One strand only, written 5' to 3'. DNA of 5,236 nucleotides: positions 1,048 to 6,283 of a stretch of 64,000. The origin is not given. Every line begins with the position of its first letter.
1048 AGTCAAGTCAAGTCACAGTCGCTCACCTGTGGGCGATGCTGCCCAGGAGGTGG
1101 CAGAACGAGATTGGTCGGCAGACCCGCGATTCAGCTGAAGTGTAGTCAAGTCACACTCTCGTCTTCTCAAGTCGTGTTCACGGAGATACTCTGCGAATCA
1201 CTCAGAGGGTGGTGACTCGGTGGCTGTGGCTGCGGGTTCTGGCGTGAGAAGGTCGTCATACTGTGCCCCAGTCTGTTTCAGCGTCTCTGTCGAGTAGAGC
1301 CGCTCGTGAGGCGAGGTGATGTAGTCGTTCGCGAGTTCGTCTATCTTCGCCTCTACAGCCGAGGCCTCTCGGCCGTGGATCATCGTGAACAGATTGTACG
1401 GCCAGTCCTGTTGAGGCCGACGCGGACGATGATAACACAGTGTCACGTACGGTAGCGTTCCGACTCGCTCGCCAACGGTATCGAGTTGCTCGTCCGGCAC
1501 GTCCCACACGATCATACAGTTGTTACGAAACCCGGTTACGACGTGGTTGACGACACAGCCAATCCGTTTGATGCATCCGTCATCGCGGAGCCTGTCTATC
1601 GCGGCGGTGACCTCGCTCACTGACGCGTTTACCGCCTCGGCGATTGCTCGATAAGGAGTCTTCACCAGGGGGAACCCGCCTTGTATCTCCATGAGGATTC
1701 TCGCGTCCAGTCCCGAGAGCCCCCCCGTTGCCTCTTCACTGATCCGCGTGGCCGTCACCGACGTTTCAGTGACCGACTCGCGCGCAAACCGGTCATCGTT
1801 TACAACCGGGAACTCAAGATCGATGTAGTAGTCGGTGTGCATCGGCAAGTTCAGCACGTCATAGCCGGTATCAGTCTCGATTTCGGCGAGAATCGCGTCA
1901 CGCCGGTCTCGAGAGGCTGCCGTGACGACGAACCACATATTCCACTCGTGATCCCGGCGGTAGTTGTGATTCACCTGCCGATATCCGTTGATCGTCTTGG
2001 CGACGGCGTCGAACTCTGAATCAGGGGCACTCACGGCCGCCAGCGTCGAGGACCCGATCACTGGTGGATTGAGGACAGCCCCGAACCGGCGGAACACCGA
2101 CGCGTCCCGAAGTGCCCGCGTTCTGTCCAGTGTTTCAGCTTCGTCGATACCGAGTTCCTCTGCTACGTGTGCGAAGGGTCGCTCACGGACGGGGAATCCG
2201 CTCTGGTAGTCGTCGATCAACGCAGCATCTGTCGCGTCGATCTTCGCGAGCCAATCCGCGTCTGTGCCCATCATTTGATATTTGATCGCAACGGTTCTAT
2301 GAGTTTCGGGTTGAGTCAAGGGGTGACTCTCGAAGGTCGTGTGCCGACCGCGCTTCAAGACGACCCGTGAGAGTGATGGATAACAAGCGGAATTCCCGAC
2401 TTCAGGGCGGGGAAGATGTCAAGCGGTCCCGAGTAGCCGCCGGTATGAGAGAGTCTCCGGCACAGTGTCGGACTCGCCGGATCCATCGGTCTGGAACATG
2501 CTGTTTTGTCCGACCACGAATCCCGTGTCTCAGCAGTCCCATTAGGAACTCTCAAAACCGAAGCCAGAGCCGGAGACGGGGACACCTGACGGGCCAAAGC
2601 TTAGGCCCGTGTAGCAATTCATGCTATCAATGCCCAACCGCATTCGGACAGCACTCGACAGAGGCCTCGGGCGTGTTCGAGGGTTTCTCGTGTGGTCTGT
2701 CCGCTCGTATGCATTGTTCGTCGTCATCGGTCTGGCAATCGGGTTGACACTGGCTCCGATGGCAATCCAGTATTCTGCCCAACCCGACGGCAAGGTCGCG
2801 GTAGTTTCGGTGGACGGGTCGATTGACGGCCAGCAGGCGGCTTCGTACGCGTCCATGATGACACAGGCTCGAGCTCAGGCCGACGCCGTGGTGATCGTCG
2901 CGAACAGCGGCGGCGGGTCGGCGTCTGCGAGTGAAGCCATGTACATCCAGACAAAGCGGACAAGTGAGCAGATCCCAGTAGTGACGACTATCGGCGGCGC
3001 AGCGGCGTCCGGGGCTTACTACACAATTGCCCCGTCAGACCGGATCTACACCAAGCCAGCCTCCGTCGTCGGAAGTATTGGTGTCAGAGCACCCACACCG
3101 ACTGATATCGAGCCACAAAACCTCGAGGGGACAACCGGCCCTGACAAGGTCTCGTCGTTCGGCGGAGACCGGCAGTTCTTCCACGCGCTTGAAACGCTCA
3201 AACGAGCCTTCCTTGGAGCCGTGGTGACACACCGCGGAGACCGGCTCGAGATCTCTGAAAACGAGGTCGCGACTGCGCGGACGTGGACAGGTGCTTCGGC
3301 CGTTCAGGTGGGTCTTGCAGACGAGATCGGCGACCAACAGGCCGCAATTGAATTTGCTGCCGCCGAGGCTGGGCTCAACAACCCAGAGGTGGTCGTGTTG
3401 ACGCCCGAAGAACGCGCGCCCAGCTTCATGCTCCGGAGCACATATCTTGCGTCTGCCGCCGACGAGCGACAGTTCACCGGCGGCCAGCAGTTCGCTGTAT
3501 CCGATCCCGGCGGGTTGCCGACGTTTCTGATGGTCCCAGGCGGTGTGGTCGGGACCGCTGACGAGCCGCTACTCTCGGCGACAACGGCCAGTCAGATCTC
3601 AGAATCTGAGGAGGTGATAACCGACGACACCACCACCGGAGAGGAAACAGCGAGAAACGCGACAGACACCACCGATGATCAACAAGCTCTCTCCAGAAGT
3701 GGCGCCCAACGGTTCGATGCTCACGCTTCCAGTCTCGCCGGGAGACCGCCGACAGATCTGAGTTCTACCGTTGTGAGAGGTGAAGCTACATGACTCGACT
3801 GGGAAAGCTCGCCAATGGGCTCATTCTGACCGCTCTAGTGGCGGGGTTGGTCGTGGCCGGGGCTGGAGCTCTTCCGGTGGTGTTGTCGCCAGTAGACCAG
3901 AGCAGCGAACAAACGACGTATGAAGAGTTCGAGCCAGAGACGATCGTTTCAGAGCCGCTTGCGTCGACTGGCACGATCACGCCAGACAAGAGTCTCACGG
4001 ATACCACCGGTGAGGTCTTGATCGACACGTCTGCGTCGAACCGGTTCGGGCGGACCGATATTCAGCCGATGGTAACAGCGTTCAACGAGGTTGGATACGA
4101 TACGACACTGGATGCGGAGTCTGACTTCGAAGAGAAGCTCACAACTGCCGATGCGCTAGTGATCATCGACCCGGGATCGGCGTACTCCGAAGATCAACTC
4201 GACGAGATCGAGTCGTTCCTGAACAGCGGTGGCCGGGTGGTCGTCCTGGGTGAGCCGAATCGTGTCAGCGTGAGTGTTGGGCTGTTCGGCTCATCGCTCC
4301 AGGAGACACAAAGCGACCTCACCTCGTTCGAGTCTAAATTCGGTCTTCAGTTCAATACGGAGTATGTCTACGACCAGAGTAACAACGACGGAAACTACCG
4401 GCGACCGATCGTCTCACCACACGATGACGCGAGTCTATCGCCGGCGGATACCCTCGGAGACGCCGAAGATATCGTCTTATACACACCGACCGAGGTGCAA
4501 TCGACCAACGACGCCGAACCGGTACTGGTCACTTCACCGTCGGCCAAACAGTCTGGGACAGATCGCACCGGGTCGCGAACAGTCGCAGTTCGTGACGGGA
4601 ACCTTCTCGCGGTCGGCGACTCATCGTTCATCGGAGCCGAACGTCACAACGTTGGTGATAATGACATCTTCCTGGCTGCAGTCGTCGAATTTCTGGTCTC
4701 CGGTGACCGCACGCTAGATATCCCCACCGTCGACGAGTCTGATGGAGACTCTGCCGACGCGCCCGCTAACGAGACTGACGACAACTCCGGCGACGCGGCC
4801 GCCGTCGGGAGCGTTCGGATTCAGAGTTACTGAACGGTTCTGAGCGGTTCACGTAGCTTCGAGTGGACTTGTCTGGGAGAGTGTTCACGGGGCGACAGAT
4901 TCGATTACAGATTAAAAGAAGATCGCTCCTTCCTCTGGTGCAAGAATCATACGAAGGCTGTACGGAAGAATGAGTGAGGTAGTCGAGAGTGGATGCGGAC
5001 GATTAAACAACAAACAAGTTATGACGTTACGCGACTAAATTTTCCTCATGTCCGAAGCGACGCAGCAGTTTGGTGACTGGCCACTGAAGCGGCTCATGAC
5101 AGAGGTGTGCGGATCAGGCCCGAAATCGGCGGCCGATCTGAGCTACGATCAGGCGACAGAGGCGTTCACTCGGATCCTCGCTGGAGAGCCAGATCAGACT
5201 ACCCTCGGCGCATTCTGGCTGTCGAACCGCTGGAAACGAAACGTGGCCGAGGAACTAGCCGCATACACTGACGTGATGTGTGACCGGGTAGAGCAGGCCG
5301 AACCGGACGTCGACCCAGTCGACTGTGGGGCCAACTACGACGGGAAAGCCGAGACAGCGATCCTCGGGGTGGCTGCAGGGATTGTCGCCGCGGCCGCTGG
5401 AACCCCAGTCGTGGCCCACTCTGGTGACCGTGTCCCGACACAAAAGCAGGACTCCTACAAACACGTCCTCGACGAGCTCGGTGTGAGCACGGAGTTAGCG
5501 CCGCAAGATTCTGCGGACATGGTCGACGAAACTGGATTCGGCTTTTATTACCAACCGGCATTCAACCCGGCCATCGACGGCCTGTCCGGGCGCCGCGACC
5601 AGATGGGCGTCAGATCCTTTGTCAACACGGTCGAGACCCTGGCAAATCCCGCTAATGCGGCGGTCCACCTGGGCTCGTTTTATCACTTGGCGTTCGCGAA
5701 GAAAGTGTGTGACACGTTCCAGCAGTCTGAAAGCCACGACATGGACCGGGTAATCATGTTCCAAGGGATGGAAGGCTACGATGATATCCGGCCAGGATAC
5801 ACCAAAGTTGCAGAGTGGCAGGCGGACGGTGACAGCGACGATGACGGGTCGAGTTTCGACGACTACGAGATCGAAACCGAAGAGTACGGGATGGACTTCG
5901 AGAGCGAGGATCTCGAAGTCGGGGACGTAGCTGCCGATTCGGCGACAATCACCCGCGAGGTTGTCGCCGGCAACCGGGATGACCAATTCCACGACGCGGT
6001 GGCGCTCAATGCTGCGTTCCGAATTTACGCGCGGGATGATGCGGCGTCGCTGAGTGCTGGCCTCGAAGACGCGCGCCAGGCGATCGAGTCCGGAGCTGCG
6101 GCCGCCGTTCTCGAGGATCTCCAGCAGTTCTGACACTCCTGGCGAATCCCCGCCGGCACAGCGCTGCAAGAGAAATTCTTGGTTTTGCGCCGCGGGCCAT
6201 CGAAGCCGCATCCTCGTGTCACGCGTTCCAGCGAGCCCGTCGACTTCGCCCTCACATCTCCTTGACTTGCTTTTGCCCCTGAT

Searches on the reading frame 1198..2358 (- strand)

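Call 37: search_protein_families(library=pfam, proteins=[window:1198-2358:-], max_evalue=0.01)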
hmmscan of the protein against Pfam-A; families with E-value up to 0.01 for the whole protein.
window:1198-2358:- (386 aa): 4 families
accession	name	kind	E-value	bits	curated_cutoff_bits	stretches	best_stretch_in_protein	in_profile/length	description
PF17805.7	AsnC_trans_reg2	-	3.4e-42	142.9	27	2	275-361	2-86/86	AsnC-like ligand binding domain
PF22451.2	NirdL-like_HTH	-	5.7e-30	103.1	27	2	44-90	1-47/47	Siroheme decarboxylase NirDL-like HTH domain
PF13404.12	HTH_AsnC-type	-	2e-07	31.1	27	1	217-258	4-42/42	AsnC-type helix-turn-helix domain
PF13412.12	HTH_24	-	3e-05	23.9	21.9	1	234-264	18-48/48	Winged helix-turn-helix DNA-binding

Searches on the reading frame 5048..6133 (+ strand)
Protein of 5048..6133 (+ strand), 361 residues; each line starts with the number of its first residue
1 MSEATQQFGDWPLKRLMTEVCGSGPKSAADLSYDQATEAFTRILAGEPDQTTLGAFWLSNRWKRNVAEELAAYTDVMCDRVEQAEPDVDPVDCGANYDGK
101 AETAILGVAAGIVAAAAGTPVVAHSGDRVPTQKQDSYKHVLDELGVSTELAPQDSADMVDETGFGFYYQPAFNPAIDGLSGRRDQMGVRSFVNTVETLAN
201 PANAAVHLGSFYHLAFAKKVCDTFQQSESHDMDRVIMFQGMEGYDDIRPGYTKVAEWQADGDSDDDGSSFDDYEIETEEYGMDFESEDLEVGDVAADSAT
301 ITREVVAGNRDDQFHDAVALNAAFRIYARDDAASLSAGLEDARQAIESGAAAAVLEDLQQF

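Call 37: search_protein_families(library=pfam, proteins=[window:5048-6133:+], max_evalue=0.01)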
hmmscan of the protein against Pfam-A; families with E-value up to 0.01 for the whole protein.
window:5048-6133:+ (361 aa): 2 families
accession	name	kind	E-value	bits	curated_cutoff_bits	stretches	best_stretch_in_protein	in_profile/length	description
PF00591.27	Glycos_transf_3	-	7.9e-29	101.5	27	1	107-351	21-252/253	Glycosyl transferase family, a/b domain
PF02885.22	Glycos_trans_3N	-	4.2e-07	30.1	26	1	29-79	11-61/63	Glycosyl transferase family, helical bundle domain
